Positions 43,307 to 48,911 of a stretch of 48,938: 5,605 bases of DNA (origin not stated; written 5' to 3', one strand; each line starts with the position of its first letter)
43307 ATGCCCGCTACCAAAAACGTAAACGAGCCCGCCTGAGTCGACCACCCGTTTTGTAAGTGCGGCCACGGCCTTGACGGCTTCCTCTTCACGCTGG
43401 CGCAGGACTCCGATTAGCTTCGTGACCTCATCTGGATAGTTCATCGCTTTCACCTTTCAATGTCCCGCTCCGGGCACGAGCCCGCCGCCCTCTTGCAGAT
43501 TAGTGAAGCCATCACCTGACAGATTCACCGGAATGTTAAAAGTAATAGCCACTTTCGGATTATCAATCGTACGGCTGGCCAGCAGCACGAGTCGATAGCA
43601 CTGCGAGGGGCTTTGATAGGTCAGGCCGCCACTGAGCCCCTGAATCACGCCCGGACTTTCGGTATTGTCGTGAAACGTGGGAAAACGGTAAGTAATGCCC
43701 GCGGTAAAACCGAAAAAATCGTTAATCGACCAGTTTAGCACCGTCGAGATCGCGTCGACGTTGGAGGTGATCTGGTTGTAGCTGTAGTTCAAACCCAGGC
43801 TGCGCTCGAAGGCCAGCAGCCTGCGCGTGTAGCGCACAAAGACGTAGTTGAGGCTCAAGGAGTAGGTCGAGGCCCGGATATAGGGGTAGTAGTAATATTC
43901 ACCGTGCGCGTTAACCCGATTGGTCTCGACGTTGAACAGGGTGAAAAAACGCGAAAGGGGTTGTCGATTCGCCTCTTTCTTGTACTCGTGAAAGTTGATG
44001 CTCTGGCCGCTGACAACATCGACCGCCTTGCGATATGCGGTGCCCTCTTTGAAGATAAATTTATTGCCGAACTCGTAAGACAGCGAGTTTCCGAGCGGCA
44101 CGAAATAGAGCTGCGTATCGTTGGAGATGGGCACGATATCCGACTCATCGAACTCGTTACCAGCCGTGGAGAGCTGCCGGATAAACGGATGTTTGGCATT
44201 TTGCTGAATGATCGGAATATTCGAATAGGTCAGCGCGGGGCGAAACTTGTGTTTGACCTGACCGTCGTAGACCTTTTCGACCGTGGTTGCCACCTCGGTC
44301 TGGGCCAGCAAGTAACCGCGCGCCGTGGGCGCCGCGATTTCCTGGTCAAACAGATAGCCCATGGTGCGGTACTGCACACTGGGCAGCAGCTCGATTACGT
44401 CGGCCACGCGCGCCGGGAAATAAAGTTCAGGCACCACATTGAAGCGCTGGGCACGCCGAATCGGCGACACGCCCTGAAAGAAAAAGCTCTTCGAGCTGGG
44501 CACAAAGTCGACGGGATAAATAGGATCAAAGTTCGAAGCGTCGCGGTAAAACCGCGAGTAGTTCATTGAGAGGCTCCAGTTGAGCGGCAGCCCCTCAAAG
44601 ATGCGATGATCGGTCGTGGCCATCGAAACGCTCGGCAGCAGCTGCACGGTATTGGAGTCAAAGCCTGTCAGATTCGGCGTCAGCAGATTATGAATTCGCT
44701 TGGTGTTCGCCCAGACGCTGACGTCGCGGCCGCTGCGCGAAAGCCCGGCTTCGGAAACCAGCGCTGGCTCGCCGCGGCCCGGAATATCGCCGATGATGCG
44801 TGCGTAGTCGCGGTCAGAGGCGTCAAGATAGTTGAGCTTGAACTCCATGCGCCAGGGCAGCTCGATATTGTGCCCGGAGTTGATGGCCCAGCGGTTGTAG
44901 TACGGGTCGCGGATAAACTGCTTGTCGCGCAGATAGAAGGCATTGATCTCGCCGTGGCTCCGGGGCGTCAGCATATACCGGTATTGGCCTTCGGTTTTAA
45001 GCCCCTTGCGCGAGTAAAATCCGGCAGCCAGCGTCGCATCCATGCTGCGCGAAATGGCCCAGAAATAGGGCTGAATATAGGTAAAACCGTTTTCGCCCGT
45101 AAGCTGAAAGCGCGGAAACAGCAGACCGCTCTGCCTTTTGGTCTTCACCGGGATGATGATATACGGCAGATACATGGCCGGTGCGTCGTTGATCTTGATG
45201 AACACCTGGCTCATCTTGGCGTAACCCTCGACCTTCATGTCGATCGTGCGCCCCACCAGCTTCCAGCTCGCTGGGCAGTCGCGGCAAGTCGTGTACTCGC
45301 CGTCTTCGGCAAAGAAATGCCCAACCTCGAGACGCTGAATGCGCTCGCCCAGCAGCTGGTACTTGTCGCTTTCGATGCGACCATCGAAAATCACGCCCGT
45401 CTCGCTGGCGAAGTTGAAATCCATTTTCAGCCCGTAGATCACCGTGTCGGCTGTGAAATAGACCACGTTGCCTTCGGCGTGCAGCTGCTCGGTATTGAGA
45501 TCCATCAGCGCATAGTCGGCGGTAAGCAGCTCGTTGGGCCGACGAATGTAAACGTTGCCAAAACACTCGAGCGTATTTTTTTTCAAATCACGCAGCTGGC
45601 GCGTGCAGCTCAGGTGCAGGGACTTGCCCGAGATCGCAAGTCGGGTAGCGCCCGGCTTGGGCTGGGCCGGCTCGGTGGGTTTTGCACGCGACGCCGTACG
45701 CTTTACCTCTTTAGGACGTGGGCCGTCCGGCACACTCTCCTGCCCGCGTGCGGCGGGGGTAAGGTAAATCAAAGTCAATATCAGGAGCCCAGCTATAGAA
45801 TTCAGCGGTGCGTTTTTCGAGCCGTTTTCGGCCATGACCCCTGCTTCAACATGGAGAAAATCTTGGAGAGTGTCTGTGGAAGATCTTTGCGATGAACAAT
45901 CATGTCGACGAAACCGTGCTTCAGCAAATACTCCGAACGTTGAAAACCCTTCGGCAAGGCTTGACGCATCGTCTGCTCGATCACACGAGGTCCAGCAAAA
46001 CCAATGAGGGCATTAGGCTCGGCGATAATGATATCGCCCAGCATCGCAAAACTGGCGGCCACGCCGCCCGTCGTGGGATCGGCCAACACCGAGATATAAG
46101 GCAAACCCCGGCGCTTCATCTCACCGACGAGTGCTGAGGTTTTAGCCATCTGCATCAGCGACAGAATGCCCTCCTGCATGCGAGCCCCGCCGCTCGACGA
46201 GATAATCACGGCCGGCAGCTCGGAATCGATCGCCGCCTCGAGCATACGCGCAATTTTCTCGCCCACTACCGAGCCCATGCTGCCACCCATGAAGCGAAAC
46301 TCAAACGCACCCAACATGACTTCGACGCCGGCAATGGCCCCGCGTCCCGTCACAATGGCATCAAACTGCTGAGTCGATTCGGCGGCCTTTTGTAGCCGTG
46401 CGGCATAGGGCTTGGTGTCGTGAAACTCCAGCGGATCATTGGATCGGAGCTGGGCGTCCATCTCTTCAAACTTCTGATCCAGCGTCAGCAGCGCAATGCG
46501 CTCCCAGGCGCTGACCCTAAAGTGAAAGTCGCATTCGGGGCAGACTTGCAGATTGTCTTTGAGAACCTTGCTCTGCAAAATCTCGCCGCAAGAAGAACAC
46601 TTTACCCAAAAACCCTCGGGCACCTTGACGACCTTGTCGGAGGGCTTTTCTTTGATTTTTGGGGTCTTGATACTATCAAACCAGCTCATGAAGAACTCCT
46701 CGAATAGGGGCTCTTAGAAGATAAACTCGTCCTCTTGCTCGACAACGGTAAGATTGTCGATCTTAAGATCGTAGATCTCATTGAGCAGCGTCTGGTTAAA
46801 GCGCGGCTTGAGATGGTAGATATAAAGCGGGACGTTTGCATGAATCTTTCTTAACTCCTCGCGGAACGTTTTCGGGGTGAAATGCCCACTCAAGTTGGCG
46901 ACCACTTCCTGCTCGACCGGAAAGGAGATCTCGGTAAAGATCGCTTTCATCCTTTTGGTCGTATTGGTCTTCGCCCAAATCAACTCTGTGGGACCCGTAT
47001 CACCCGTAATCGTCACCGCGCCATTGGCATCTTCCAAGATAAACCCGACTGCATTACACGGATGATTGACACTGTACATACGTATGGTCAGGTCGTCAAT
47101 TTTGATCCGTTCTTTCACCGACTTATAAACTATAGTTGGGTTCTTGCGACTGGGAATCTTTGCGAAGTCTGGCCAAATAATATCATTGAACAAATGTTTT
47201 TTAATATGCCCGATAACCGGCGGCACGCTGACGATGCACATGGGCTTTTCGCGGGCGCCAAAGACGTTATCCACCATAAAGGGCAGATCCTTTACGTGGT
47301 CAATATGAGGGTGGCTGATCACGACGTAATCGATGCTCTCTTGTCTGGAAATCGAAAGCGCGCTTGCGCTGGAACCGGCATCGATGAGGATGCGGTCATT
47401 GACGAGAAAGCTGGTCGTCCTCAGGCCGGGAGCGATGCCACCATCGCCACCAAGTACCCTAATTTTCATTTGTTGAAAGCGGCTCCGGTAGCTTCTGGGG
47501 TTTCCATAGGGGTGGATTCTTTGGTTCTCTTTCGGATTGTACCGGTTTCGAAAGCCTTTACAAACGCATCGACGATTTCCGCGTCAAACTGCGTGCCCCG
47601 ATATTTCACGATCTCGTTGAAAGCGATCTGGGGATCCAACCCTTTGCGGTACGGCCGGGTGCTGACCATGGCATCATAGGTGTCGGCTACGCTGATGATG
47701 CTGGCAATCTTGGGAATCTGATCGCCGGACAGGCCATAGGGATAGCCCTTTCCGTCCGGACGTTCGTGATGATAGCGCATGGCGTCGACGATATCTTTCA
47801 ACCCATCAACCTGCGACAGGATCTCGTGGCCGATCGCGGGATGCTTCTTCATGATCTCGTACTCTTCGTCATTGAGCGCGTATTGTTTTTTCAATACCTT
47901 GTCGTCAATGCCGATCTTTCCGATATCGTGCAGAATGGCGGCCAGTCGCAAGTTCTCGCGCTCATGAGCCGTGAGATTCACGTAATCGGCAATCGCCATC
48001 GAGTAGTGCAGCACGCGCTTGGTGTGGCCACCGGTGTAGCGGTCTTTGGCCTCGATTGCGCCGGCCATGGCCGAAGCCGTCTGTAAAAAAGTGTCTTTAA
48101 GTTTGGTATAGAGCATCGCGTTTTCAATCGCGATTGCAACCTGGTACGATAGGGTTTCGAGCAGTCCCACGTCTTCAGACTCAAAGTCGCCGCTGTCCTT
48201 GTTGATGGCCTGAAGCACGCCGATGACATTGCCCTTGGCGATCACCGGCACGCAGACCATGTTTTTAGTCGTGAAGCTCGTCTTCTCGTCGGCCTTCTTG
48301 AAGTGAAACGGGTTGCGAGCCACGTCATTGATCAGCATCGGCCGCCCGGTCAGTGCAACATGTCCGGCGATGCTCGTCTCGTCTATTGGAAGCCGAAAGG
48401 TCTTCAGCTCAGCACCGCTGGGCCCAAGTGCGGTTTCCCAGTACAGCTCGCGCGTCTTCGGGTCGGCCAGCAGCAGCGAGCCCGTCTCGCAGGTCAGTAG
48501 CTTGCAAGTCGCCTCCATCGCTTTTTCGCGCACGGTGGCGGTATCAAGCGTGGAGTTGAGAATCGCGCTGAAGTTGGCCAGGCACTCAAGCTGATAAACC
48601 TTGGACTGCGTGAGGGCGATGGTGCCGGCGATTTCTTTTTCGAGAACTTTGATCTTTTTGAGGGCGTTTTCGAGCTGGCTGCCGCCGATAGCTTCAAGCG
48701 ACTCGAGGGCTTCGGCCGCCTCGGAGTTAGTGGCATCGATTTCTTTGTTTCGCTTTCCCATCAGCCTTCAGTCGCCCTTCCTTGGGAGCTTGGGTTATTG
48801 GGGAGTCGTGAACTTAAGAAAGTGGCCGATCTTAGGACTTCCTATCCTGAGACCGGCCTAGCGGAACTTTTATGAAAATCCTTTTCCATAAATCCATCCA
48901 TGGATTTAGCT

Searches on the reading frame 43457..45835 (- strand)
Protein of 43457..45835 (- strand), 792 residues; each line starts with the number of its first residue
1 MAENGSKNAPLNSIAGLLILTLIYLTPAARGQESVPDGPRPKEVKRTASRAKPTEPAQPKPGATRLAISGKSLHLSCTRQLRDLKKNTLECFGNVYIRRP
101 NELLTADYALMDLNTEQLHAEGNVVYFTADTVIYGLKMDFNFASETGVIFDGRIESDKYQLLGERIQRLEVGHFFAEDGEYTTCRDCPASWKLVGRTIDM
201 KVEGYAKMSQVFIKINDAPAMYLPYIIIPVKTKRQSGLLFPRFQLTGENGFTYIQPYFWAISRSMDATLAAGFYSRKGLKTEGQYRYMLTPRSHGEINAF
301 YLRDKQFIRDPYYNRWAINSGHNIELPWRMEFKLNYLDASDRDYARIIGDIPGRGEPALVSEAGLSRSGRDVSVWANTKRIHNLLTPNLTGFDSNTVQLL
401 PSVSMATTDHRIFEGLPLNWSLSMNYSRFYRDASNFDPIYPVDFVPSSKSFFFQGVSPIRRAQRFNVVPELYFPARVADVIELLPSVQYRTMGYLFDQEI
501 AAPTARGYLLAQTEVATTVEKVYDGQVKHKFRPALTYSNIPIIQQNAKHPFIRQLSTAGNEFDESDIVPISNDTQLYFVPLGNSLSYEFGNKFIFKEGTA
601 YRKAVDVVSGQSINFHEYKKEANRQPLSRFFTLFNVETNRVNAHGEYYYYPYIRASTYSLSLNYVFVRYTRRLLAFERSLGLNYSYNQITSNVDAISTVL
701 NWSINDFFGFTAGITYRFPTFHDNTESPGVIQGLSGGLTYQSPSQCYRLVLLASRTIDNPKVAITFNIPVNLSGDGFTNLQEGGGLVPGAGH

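Call 22: search_protein_families(library=pfam, proteins=[window:43457-45835:-], max_evalue=0.001)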
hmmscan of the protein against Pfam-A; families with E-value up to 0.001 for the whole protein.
window:43457-45835:- (792 aa): 2 families
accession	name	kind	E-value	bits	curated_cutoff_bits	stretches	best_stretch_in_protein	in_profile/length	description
PF19838.5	LptD_2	-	2.1e-09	37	22.5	1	211-311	6-110/464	LptD protein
PF13100.11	OstA_2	-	0.00023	21.3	21.2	1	71-153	34-117/158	OstA-like protein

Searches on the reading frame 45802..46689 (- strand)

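Call 22: search_protein_families(library=pfam, proteins=[window:45802-46689:-], max_evalue=0.001)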
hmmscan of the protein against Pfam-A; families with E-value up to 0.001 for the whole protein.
window:45802-46689:- (295 aa): 2 families
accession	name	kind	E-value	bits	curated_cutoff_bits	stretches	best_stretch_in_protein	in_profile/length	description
PF01039.27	Carboxyl_trans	-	7.2e-24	84.7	22.3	1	99-241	34-177/493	Carboxyl transferase domain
PF17848.7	Zn_ribbon_ACC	-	4.3e-10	40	24.5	1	28-53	1-26/26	Acetyl-CoA carboxylase zinc finger domain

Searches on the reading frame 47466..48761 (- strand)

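Call 22: search_protein_families(library=pfam, proteins=[window:47466-48761:-], max_evalue=0.001)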
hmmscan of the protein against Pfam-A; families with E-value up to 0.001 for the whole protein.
window:47466-48761:- (431 aa): 5 families
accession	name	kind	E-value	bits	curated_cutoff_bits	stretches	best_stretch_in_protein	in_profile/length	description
PF13487.12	HD_5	-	1.7e-33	116.2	27.2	1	232-396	3-170/170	HD domain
PF01966.28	HD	-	1.5e-22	80.5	22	1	244-365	2-116/116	HD domain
PF13185.12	GAF_2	-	1.4e-19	71.1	28.6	1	76-213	6-136/136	GAF domain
PF01590.32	GAF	-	1.3e-16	61.8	22.4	1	79-212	7-133/133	GAF domain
PF13492.12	GAF_3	-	2.3e-11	44.6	27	1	79-214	7-129/129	GAF domain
